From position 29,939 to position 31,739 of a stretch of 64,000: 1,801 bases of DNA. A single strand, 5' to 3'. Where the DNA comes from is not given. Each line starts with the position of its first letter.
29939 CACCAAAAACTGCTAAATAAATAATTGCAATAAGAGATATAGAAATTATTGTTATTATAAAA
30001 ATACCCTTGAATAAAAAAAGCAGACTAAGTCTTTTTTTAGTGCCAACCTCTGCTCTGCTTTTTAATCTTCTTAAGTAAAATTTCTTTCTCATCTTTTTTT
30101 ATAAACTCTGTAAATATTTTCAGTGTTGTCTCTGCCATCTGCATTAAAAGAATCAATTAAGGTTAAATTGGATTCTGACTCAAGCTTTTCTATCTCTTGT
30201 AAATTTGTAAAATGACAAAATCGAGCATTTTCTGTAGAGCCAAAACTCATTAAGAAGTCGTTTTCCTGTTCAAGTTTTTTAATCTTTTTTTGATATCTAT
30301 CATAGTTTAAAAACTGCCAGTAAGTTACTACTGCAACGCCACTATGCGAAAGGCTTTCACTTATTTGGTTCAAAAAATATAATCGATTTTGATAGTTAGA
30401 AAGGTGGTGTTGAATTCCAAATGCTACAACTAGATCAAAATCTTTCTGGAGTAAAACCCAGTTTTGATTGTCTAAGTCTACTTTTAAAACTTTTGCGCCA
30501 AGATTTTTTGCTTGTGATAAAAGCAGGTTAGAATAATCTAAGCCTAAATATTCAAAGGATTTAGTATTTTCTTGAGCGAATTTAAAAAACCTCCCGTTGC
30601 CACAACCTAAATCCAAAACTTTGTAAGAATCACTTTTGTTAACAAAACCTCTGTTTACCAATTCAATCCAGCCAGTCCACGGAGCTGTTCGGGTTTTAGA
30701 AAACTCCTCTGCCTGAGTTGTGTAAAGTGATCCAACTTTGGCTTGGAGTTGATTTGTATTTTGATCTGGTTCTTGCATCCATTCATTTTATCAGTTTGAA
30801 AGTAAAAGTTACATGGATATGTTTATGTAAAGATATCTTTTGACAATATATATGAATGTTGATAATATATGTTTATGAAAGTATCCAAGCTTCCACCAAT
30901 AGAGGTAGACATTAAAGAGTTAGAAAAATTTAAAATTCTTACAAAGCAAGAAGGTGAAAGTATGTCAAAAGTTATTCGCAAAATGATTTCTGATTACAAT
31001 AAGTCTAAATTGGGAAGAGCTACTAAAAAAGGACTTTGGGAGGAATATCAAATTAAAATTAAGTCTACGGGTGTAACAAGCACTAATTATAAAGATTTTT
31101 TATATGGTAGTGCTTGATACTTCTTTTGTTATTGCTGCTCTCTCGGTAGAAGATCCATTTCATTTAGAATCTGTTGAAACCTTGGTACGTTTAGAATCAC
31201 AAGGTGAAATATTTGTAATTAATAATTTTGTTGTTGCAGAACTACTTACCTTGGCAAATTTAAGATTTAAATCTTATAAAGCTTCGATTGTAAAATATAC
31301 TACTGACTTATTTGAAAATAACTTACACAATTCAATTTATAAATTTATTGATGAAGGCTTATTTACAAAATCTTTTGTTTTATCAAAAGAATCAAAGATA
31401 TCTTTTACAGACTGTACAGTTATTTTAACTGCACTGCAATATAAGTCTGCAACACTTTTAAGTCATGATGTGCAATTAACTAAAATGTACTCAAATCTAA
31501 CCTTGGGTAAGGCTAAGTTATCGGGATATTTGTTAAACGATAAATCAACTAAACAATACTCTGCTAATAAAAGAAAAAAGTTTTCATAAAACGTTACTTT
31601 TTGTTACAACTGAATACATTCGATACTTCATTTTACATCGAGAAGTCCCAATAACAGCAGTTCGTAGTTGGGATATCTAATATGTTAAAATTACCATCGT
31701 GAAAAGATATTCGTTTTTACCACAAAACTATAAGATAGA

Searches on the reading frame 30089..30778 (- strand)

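Call 7: search_protein_families(library=pfam, proteins=[window:30089-30778:-], max_evalue=0.0001)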
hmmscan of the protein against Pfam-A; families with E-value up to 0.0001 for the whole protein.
window:30089-30778:- (229 aa): 7 families
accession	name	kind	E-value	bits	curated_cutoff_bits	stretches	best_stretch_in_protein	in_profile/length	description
PF08242.18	Methyltransf_12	-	1.5e-11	45.3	30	1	55-148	1-97/98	Methyltransferase domain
PF13489.12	Methyltransf_23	-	2.3e-11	44.2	27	1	37-208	9-162/164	Methyltransferase domain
PF13847.12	Methyltransf_31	-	8.1e-11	42.2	27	1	49-172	2-128/145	Methyltransferase domain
PF13649.12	Methyltransf_25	-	1.8e-10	41.8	27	1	54-147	1-97/97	Methyltransferase domain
PF08241.18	Methyltransf_11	-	2.9e-08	34.7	21.2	1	55-150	1-94/95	Methyltransferase domain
PF07021.18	MetW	-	2.3e-07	31.1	21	1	51-214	14-169/193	Methionine biosynthesis protein MetW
PF02353.26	CMAS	-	1.2e-05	25.2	27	1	52-163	64-176/273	Mycolic acid cyclopropane synthetase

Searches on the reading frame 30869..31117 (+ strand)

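Call 4: search_protein_families(library=pfam, proteins=[window:30869-31117:+], max_evalue=0.01)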
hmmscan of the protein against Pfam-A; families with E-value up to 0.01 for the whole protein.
window:30869-31117:+ (82 aa): 1 family
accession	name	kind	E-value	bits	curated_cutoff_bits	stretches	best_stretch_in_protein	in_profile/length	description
PF01402.27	RHH_1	-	0.0082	16.5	20.5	0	11-43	4-36/39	Ribbon-helix-helix protein, copG family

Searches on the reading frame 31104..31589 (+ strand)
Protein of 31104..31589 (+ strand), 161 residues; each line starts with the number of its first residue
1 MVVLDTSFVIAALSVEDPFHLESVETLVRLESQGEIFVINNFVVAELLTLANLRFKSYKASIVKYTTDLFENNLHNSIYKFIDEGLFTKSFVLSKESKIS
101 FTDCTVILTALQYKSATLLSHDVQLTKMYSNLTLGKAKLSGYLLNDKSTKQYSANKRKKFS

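Call 4: search_protein_families(library=pfam, proteins=[window:31104-31589:+], max_evalue=0.01)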
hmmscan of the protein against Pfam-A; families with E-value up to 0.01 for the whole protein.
window:31104-31589:+ (161 aa): 1 family
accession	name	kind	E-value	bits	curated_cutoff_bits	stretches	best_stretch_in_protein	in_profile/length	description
PF01850.27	PIN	-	6.1e-10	40.2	23.6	1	2-128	1-117/120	PIN domain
